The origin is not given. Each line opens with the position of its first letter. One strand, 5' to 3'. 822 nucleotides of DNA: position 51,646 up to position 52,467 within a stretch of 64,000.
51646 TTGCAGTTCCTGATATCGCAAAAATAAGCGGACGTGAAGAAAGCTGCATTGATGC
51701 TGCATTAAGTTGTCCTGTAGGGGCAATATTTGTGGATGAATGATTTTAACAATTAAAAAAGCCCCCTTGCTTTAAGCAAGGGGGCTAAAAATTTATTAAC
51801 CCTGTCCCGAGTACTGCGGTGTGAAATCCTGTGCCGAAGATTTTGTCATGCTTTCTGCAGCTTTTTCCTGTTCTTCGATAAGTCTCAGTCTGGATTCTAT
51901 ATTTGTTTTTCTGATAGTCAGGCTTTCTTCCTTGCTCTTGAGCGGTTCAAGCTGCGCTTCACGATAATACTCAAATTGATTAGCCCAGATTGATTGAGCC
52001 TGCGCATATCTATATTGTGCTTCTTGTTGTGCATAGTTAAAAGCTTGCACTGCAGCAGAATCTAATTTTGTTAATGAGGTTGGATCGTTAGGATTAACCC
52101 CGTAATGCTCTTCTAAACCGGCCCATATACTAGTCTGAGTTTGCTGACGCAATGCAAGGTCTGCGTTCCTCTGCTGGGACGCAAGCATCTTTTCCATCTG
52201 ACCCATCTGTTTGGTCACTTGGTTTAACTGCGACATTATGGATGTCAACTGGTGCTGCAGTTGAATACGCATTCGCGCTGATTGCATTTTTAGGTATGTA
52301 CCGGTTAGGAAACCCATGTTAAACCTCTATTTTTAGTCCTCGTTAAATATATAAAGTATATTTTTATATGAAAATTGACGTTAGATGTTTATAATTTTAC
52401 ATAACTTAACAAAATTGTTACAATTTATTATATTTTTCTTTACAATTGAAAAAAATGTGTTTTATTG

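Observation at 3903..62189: Shared non-canonical promoter motif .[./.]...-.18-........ links seven scattered transcription units encoding orphan low-complexity proteins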

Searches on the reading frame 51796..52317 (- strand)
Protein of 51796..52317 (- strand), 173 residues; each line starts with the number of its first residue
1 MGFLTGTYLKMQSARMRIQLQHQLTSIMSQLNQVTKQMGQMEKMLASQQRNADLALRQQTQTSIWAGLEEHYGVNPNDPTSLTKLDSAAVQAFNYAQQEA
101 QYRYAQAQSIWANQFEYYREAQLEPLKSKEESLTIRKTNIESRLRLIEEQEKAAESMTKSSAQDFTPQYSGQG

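Call 9: search_protein_families(library=pfam, proteins=[window:51796-52317:-], max_evalue=0.1)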
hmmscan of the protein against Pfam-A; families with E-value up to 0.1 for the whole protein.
window:51796-52317:- (173 aa): 0 families

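Call 37: find_homologous_proteins(query=window:51796-52317:-)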
Query window:51796-52317:- (173 aa): 44 proteins with E <= 0.001 among 77 candidates.
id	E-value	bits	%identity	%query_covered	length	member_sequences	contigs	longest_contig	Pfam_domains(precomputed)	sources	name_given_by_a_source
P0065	6.8e-103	359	99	100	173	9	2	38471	-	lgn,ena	-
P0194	2.0e-85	302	87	100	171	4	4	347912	-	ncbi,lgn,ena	-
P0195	1.4e-84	299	84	100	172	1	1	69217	-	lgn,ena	-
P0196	4.8e-84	298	83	100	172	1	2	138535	-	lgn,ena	-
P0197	7.2e-83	294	83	100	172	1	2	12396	-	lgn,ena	-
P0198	8.7e-81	287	81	100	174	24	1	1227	-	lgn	-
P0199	1.6e-78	280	79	100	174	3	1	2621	-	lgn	-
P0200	3.3e-76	272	78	100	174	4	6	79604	-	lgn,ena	-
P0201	5.9e-65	236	66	100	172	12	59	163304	-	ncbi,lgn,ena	-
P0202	7.5e-65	235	66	100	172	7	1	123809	-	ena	-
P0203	1.2e-62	228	65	100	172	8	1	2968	-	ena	-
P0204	8.8e-61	222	63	99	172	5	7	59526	-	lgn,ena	-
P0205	3.0e-53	198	61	100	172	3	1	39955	-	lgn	-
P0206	1.0e-52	196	60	100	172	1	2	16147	-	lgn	-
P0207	5.1e-47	178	55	100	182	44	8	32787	-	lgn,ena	-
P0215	2.3e-29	120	43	100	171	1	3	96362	-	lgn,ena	-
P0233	5.1e-26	109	40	100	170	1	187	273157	-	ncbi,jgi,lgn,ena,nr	ncbi:MAG: hypothetical protein KIC80_08355 [Brachyspira sp.]|jgi:hypothetical protein|nr:hypothetica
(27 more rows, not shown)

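Call 39: find_encoding_contigs(protein=P0201, flank=10000, max_places=1)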
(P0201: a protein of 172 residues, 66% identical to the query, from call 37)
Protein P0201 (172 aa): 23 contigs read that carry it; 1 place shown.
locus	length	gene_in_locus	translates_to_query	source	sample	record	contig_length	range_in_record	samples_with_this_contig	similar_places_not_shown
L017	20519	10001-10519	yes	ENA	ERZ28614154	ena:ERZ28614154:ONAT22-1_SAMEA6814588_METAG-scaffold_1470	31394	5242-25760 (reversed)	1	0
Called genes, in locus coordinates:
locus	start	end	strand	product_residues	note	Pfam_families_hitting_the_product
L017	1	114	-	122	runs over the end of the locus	-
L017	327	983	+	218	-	-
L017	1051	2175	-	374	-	PF02350:Epimerase_2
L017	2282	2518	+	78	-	PF00462:Glutaredoxin, PF13417:GST_N_3, PF13409:GST_N_2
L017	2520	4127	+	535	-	PF03063:Prismane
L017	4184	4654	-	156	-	PF00177:Ribosomal_S7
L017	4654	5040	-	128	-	PF00164:Ribosom_S12_S23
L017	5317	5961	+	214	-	-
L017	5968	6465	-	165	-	PF06434:Aconitase_2_N, PF00694:Aconitase_C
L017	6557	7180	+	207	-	PF00300:His_Phos_1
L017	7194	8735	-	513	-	PF19864:Radical_SAM_N2, PF04055:Radical_SAM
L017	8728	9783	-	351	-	PF01594:AI-2E_transport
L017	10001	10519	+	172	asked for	-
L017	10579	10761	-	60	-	PF13370:Fer4_13, PF13459:Fer4_15 (weak)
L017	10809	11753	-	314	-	PF00288:GHMP_kinases_N, PF08544:GHMP_kinases_C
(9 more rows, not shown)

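Call 40: find_encoding_contigs(protein=P0207, flank=10000, max_places=1)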
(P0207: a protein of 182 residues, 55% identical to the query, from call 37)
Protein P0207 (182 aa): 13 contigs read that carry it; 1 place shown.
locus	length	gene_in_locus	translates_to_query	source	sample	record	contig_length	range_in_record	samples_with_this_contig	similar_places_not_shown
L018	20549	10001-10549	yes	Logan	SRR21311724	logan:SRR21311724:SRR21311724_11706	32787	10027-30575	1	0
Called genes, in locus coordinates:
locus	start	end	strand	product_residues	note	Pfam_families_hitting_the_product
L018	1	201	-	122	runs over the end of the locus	-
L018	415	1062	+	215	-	-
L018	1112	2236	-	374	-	PF02350:Epimerase_2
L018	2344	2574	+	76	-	PF00462:Glutaredoxin, PF13417:GST_N_3, PF13409:GST_N_2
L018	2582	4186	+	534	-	PF03063:Prismane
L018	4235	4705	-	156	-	PF00177:Ribosomal_S7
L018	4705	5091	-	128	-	PF00164:Ribosom_S12_S23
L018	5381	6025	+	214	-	-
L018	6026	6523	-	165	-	PF06434:Aconitase_2_N, PF00694:Aconitase_C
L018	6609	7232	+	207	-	PF00300:His_Phos_1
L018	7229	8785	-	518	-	PF19864:Radical_SAM_N2, PF04055:Radical_SAM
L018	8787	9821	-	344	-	PF01594:AI-2E_transport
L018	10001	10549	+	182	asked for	-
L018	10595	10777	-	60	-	PF13370:Fer4_13, PF13459:Fer4_15 (faint)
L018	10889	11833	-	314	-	PF00288:GHMP_kinases_N, PF08544:GHMP_kinases_C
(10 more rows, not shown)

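Call 41: find_encoding_contigs(protein=P0215, flank=10000, max_places=1)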
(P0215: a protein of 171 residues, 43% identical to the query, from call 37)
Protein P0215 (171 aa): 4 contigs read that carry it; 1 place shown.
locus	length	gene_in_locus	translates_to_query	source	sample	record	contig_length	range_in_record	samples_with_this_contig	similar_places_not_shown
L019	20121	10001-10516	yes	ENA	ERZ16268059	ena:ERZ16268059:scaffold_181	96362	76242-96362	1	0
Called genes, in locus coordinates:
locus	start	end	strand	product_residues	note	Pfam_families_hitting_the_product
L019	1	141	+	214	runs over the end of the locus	-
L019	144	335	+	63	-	-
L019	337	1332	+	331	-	PF01145:Band_7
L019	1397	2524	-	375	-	PF02350:Epimerase_2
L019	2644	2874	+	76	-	PF00462:Glutaredoxin, PF13417:GST_N_3, PF13409:GST_N_2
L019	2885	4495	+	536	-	PF03063:Prismane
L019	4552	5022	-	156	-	PF00177:Ribosomal_S7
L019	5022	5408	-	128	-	PF00164:Ribosom_S12_S23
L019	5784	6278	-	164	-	PF06434:Aconitase_2_N, PF00694:Aconitase_C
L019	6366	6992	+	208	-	PF00300:His_Phos_1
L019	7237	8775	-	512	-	PF19864:Radical_SAM_N2, PF04055:Radical_SAM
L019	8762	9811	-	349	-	PF01594:AI-2E_transport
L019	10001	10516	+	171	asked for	-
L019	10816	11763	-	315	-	PF00288:GHMP_kinases_N, PF08544:GHMP_kinases_C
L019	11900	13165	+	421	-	PF05430:Methyltransf_30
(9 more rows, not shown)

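Call 42: find_encoding_contigs(protein=P0233, flank=10000, max_places=1)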
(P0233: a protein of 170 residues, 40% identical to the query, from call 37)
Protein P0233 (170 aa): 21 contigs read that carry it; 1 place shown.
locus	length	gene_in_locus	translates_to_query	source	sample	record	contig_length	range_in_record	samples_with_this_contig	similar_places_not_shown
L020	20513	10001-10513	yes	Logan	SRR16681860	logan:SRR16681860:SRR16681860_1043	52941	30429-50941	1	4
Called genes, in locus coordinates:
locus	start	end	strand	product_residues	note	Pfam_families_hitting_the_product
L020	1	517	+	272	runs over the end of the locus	PF01145:Band_7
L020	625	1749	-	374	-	PF02350:Epimerase_2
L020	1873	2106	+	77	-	PF00462:Glutaredoxin, PF13417:GST_N_3, PF13409:GST_N_2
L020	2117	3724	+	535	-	PF03063:Prismane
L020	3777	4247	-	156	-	PF00177:Ribosomal_S7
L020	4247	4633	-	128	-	PF00164:Ribosom_S12_S23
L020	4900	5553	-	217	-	PF07963:N_methyl (weak), PF20318:DUF6613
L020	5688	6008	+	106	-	PF13560:HTH_31 (weak), PF12844:HTH_19, PF13443:HTH_26, PF01381:HTH_3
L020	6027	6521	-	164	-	PF06434:Aconitase_2_N (weak), PF00694:Aconitase_C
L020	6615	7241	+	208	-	PF00300:His_Phos_1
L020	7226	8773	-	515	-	PF19864:Radical_SAM_N2, PF04055:Radical_SAM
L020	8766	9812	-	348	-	PF01594:AI-2E_transport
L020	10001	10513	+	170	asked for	-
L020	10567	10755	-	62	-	PF13370:Fer4_13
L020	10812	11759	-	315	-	PF00288:GHMP_kinases_N, PF08544:GHMP_kinases_C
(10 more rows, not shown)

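Call 50: search_protein_families(library=ncbifam, proteins=[window:51796-52317:-], max_evalue=0.1)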
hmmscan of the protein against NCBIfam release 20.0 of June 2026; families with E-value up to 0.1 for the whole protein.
window:51796-52317:- (173 aa): 1 family
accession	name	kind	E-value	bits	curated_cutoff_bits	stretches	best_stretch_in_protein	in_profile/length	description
NF047958.1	broad_LIC11966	domain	0.052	13.9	40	1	26-122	8-101/134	LIC11966 family surface protein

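Call 86: predict_structure(alignment_id=A5)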
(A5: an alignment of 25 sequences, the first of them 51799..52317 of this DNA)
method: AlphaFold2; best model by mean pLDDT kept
length: 173 residues; sequences in the alignment: 25
mean_pLDDT: 86.1   pTM: 0.60
mean pLDDT of the five models: 86.1, 82.5, 81.6, 80.0, 79.3
residues with pLDDT >= 90: 88; 70-90: 69; 50-70: 12; < 50: 4
segments of 3 or more residues with pLDDT < 50: 171-173
pLDDT, mean of each block of 10 residues (from residue 1): 78 93 97 95 93 90 84 77 79 87 90 92 94 97 94 83 55 43
secondary structure, 60 per line:
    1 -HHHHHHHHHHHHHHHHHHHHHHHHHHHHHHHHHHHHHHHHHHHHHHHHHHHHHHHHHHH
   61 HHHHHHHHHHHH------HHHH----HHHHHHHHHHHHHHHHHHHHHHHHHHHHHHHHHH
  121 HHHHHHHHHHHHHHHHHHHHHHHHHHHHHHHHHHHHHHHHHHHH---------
elements in order: H2-72 H79-82 H87-164

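Call 88: fold_search(model_id=the predicted structure, library=pdb)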
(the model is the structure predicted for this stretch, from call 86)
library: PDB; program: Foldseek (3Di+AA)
matches with E <= 10: 561; with E <= 0.001: 0
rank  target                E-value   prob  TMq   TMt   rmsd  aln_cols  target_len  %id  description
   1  4ilo_A                4.0e-02  1.00  0.45  0.36   8.0       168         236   17  2.12A resolution structure of CT398 from Chlamydia trachomatis (released 2014-01-01)
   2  9a72_A                7.4e-02  1.00  0.51  0.34   8.3       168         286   11  Integrative model of YFMS-CHEW by crosslinking MS and deep learning (released 2024-09-18)
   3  6z6f_C                7.8e-02  0.57  0.24  0.10  13.0       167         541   14  HDAC-PC (released 2021-02-17)
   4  9a6c_A                8.2e-02  0.98  0.40  0.14  16.9       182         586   14  Integrative model of YYDD-YYDB by crosslinking MS and deep learning (released 2024-09-18)
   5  5xei                  9.2e-02  0.63  0.28  0.13  13.8       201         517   18  Crystal structure of the Smc head domain with a coiled coil and joint derived from Pyrococcus yayanosii (released 2017-06-07)
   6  6djl_C                1.6e-01  0.93  0.42  0.33  19.8       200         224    8  Crystal structure of the Rab11 GEF SH3BP5 bound to nucleotide free Rab11A (released 2018-09-26)
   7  3g67_A                2.0e-01  0.84  0.37  0.31  10.6       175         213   12  Crystal Structure of a Soluble Chemoreceptor from Thermotoga maritima (released 2009-07-28)
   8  5xg2                  2.3e-01  0.44  0.31  0.23  31.1       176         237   11  Crystal structure of a coiled-coil segment (residues 345-468 and 694-814) of Pyrococcus yayanosii Smc (released 2017-06-07)
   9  3g6b_A                2.6e-01  0.87  0.38  0.31  11.2       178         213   13  Crystal structure of a Soluble Chemoreceptor from Thermotoga maritima Asn217Ile mutant (released 2009-07-28)
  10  9cpc_3G               2.6e-01  0.75  0.31  0.37   9.2       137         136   17  Atomic model of porcine brain ventricles cilia doublet microtubule (48-nm periodicity) (released 2024-10-23)
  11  9d5n_CE               2.6e-01  0.38  0.29  0.15  15.9       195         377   13  48-nm doublet microtubule from Trichomonas vaginalis strain G3 (released 2025-05-14)
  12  3zx6_A                2.8e-01  0.82  0.38  0.24   8.4       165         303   11  Structure of Hamp(AF1503)-Tsr fusion - Hamp (A291V) mutant (released 2012-02-29)
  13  7sqc_1H               2.8e-01  0.57  0.33  0.32  34.6       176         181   15  Ciliary C1 central pair apparatus isolated from Chlamydomonas reinhardtii (released 2022-04-13)
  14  3g67_B                2.9e-01  0.66  0.35  0.30   9.8       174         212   13  Crystal Structure of a Soluble Chemoreceptor from Thermotoga maritima (released 2009-07-28)
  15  6pyu_B                3.3e-01  0.99  0.54  0.57   6.7       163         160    8  Human PI3Kdelta in complex with Compound 4-2 ((3S)-1'-(cyclopropanecarbonyl)-5-(quinoxalin-6-yl)spiro[indole-3,2'-pyrr (released 2019-08-28)
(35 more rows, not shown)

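Call 96: search_protein_families(library=phrogs, proteins=[window:51796-52317:-], max_evalue=0.01)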
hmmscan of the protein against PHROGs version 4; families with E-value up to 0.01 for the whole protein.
window:51796-52317:- (173 aa): 0 families
